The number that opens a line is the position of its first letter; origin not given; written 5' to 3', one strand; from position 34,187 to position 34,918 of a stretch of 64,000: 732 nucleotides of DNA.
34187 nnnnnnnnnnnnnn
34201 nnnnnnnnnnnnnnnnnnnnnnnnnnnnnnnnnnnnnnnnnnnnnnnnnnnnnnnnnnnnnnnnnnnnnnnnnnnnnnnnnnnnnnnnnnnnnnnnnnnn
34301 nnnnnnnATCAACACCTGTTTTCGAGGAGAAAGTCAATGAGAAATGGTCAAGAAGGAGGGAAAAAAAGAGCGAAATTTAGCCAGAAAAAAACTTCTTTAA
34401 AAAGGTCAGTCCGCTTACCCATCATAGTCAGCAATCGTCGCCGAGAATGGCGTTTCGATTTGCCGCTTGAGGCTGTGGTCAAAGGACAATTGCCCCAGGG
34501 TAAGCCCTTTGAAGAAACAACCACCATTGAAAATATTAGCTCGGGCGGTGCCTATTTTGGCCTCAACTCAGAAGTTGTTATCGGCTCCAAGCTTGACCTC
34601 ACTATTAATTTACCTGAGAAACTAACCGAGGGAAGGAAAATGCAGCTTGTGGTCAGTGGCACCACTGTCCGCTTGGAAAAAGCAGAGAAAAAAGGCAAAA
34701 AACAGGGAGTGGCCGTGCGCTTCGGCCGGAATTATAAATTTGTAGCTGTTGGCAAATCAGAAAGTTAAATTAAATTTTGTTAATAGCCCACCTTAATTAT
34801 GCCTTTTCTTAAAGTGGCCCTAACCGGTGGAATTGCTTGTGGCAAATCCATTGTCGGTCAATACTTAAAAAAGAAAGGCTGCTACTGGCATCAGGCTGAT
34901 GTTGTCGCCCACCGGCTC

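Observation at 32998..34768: PilZ-like / pseudo-receiver LuxR regulator / PilZ trio suggests a c-di-GMP-controlled transcription switch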

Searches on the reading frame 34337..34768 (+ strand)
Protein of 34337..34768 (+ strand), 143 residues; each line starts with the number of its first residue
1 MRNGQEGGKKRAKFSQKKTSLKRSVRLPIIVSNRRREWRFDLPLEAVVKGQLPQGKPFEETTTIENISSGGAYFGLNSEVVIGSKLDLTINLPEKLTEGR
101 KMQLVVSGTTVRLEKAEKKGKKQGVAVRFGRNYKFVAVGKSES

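Call 3: search_protein_families(library=pfam, proteins=[window:34337-34768:+], max_evalue=1)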
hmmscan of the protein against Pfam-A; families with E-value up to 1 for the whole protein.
window:34337-34768:+ (143 aa): 1 family
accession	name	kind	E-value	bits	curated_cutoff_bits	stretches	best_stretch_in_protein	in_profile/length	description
PF07238.19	PilZ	-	5.4e-08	33.5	22.5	1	33-129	1-85/102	PilZ domain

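Call 4: search_protein_families(library=ncbifam, proteins=[window:34337-34768:+], max_evalue=1)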
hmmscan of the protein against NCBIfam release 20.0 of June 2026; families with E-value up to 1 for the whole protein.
window:34337-34768:+ (143 aa): 1 family
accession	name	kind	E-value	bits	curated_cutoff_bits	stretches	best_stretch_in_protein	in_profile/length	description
TIGR02266.1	gmx_TIGR02266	paralog_domain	0.00011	22.3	68.7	1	63-130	20-81/96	TIGR02266 family protein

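Call 40: find_homologous_proteins(query=window:34337-34768:+, max_evalue=0.001)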
Query window:34337-34768:+ (143 aa): 531 proteins with E <= 0.001 among 610 candidates; the best 120 are listed.
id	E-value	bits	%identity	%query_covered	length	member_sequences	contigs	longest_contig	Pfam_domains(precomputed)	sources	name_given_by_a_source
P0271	1.3e-84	299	100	100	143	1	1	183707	PF07238.20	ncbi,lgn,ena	-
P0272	2.9e-68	246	92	82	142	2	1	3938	PF07238.20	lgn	-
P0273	7.7e-68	244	83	100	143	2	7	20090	PF07238.20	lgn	-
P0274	6.5e-65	235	89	84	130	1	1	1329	PF07238.20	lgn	-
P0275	3.2e-64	233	78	100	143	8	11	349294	PF07238.20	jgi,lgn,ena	jgi:c-di-GMP-binding flagellar brake protein YcgR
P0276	1.1e-56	208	74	90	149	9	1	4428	PF07238.20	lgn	-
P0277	2.4e-56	207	78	87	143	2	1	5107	PF07238.20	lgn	-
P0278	3.6e-55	203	73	89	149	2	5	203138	PF07238.20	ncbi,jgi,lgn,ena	-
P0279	4.2e-55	203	76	85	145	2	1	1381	PF07238.20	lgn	-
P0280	1.3e-53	198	75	82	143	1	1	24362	PF07238.20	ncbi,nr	ncbi:MAG: PilZ domain-containing protein [Candidatus Aminicenantes bacterium]|nr:PilZ domain-contain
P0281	4.1e-42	161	62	81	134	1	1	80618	PF07238.20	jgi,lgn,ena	-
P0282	4.5e-42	161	70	73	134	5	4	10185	PF07238.20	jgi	jgi:c-di-GMP-binding flagellar brake protein YcgR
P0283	4.6e-42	161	61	83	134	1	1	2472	PF07238.20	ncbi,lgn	-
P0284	7.5e-42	160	61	83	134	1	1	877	PF07238.20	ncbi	-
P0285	8.1e-42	160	61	86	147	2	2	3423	PF07238.20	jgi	jgi:c-di-GMP-binding flagellar brake protein YcgR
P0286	9.0e-42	160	61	83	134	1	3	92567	PF07238.20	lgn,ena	-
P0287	1.0e-41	160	61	80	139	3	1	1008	PF07238.20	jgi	-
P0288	1.7e-41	159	60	83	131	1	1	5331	PF07238.20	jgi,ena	-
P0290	2.6e-41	159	57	92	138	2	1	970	PF07238.20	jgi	jgi:c-di-GMP-binding flagellar brake protein YcgR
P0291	3.6e-41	158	58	87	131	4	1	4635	PF07238.20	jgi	jgi:c-di-GMP-binding flagellar brake protein YcgR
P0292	4.3e-41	158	63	90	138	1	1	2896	PF07238.20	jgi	jgi:c-di-GMP-binding flagellar brake protein YcgR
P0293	5.6e-41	157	63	90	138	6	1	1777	PF07238.20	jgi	jgi:hypothetical protein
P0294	6.2e-41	157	61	83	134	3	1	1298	PF07238.20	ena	-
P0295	6.4e-41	157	60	87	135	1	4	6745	PF07238.20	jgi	jgi:c-di-GMP-binding flagellar brake protein YcgR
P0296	1.3e-40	156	61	83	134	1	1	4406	PF07238.20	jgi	jgi:hypothetical protein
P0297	1.4e-40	156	69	73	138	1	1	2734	PF07238.20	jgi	jgi:c-di-GMP-binding flagellar brake protein YcgR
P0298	2.0e-40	156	58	87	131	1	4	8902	PF07238.20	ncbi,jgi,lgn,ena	jgi:c-di-GMP-binding flagellar brake protein YcgR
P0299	3.1e-40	155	68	73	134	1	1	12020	PF07238.20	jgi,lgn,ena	-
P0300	3.8e-40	155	61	85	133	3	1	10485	PF07238.20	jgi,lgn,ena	-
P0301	3.9e-40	155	58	87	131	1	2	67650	PF07238.20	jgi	-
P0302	1.3e-39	153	61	83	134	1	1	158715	PF07238.20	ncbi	-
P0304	1.9e-39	153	61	80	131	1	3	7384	PF07238.20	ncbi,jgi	-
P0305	2.3e-39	152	62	81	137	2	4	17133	PF07238.20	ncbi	-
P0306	2.6e-39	152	67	73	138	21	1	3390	PF07238.20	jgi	jgi:c-di-GMP-binding flagellar brake protein YcgR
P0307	3.2e-39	152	63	82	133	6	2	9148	PF07238.20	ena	-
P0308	4.5e-39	151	65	75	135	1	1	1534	PF07238.20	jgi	-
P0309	8.0e-39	150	58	89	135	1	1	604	PF07238.20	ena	-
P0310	1.4e-38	150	59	90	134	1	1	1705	PF07238.20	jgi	jgi:c-di-GMP-binding flagellar brake protein YcgR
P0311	1.4e-38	150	59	77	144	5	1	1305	PF07238.20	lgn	-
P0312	1.7e-38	149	60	77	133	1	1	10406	PF07238.20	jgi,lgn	-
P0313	1.9e-38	149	62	80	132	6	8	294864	PF07238.20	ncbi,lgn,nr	ncbi:MAG: PilZ domain-containing protein [Candidatus Aminicenantes bacterium]|nr:PilZ domain-contain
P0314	2.4e-38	149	67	72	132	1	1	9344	PF07238.20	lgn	-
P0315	3.4e-38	148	63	76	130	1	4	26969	PF07238.20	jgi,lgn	jgi:c-di-GMP-binding flagellar brake protein YcgR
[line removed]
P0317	4.0e-38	148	62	76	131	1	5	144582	PF07238.20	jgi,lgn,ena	-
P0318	4.4e-38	148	58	82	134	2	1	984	PF07238.20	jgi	jgi:c-di-GMP-binding flagellar brake protein YcgR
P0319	4.7e-38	148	56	92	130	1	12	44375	PF07238.20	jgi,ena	jgi:c-di-GMP-binding flagellar brake protein YcgR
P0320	5.3e-38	148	64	78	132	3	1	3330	PF07238.20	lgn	-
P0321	6.9e-38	147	63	78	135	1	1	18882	PF07238.20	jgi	jgi:c-di-GMP-binding flagellar brake protein YcgR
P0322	7.0e-38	147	60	81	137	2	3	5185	PF07238.20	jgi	jgi:c-di-GMP-binding flagellar brake protein YcgR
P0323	8.1e-38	147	64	73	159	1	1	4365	PF07238.20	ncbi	-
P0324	8.2e-38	147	59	79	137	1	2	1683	PF07238.20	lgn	-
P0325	9.0e-38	147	57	83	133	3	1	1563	PF07238.20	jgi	jgi:c-di-GMP-binding flagellar brake protein YcgR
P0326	9.0e-38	147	59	78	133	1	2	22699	PF07238.20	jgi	jgi:c-di-GMP-binding flagellar brake protein YcgR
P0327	1.0e-37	147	59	78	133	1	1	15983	PF07238.20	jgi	jgi:c-di-GMP-binding flagellar brake protein YcgR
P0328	1.1e-37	147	66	72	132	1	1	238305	PF07238.20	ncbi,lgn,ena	-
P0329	1.1e-37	147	56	83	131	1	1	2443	PF07238.20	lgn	-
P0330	1.2e-37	147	65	73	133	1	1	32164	PF07238.20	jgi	jgi:c-di-GMP-binding flagellar brake protein YcgR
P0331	1.3e-37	147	64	73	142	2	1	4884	PF07238.20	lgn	-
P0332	1.3e-37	147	64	77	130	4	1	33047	PF07238.20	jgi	jgi:c-di-GMP-binding flagellar brake protein YcgR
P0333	1.5e-37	146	66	72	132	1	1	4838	PF07238.20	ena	-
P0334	1.5e-37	146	61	79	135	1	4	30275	PF07238.20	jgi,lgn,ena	-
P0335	1.6e-37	146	58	85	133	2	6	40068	PF07238.20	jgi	jgi:c-di-GMP-binding flagellar brake protein YcgR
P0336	1.6e-37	146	56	90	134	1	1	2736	PF07238.20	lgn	-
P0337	1.6e-37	146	64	75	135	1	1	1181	PF07238.20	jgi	-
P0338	1.9e-37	146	63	78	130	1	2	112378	PF07238.20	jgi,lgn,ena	-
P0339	2.0e-37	146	60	78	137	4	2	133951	PF07238.20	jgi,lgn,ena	-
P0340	2.2e-37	146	66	72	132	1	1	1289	PF07238.20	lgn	-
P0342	2.3e-37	146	62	76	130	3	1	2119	PF07238.20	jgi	jgi:c-di-GMP-binding flagellar brake protein YcgR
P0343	2.4e-37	146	59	80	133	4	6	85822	PF07238.20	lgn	-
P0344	2.4e-37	146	54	94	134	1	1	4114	PF07238.20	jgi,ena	-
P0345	2.7e-37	146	59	80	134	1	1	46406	PF07238.20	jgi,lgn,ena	-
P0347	2.8e-37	145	63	76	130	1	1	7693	PF07238.20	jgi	jgi:c-di-GMP-binding flagellar brake protein YcgR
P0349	3.2e-37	145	58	79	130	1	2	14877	PF07238.20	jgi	jgi:c-di-GMP-binding flagellar brake protein YcgR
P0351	3.3e-37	145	60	80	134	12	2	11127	PF07238.20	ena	-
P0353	4.1e-37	145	64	72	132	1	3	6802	PF07238.20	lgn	-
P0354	4.1e-37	145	66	73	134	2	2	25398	PF07238.20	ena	-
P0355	4.2e-37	145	56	76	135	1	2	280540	PF07238.20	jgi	jgi:c-di-GMP-binding flagellar brake protein YcgR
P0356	4.6e-37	145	57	89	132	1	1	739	PF07238.20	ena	-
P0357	4.8e-37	145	58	87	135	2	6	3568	PF07238.20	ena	-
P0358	4.8e-37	145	57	85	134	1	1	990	PF07238.20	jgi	jgi:hypothetical protein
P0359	5.2e-37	145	64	72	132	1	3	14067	PF07238.20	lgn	-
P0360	5.3e-37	145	64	72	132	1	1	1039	PF07238.20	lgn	-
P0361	5.4e-37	145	61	76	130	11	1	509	PF07238.20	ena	-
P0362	5.5e-37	145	59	87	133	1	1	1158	PF07238.20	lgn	-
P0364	5.5e-37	145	62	75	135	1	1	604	PF07238.20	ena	-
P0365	6.2e-37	144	63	76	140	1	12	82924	PF07238.20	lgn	-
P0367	6.8e-37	144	58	84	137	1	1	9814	PF07238.20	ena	-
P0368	6.8e-37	144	64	72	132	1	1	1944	PF07238.20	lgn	-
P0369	7.2e-37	144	56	92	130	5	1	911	PF07238.20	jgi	-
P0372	8.6e-37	144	61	76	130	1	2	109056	PF07238.20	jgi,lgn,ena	-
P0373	8.7e-37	144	63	73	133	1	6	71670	PF07238.20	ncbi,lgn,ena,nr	ncbi:MAG: PilZ domain-containing protein [Candidatus Saccharicenans sp.]|nr:MAG: PilZ domain-contain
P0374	8.7e-37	144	57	80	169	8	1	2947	PF07238.20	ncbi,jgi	-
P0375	9.0e-37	144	57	89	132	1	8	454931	PF07238.20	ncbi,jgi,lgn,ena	-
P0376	9.1e-37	144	63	73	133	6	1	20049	PF07238.20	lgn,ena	-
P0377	1.1e-36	144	56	76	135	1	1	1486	PF07238.20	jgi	-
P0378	1.1e-36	144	64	72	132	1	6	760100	PF07238.20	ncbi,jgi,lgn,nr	ncbi:MAG: PilZ domain-containing protein [Candidatus Saccharicenans sp.]|jgi:c-di-GMP-binding flagel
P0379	1.1e-36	144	58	78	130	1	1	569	PF07238.20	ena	-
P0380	1.3e-36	143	58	87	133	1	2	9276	PF07238.20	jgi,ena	-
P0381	1.3e-36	143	59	83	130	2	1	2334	PF07238.20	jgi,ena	-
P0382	1.4e-36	143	56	76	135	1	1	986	PF07238.20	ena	-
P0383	1.4e-36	143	60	76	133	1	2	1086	PF07238.20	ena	-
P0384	1.4e-36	143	64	71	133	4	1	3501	PF07238.20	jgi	jgi:c-di-GMP-binding flagellar brake protein YcgR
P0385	1.4e-36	143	64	72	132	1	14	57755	PF07238.20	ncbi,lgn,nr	ncbi:MAG: PilZ domain-containing protein [Candidatus Aminicenantes bacterium]|nr:PilZ domain-contain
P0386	1.5e-36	143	60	80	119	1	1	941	PF07238.20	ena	-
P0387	1.5e-36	143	64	72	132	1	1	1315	PF07238.20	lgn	-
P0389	1.6e-36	143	56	84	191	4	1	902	PF07238.20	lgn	-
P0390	1.7e-36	143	59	80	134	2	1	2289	PF07238.20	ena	-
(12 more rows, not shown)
